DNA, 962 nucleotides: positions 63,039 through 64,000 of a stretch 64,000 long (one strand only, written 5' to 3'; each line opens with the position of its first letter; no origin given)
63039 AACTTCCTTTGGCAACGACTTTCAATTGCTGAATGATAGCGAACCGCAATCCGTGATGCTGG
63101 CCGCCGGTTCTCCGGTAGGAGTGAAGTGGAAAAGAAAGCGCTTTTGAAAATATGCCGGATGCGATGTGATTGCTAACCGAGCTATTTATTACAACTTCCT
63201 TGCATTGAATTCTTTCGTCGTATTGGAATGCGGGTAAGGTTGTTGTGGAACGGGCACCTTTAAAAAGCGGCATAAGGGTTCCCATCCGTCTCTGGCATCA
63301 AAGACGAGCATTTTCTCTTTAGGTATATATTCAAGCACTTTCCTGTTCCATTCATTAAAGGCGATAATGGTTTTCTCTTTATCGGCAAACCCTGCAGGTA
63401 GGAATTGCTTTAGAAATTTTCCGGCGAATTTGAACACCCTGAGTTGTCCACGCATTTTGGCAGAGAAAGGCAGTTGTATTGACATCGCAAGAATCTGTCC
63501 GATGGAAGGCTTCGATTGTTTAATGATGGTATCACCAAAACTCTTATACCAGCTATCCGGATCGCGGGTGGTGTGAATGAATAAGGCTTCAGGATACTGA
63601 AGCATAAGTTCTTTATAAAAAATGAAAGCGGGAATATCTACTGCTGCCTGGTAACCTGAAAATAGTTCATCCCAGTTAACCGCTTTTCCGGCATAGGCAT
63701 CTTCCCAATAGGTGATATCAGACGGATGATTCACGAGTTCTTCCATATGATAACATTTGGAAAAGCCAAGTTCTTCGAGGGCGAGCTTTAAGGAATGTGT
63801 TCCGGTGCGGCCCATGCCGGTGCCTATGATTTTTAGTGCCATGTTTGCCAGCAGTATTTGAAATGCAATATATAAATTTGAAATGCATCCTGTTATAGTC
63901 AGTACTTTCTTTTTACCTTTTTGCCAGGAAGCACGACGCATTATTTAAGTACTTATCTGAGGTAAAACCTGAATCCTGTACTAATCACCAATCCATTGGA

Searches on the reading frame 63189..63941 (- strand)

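Call 27: search_protein_families(library=pfam, proteins=[window:63189-63941:-], max_evalue=0.001)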
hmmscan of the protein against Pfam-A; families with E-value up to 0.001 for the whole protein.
window:63189-63941:- (250 aa): 2 families
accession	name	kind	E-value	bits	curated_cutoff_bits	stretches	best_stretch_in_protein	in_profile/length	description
PF17784.7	Sulfotransfer_4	-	3.2e-63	213.9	22.8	1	37-245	1-215/215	Sulfotransferase domain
PF13469.12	Sulfotransfer_3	-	0.00011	22.9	27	0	104-135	109-142/216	Sulfotransferase family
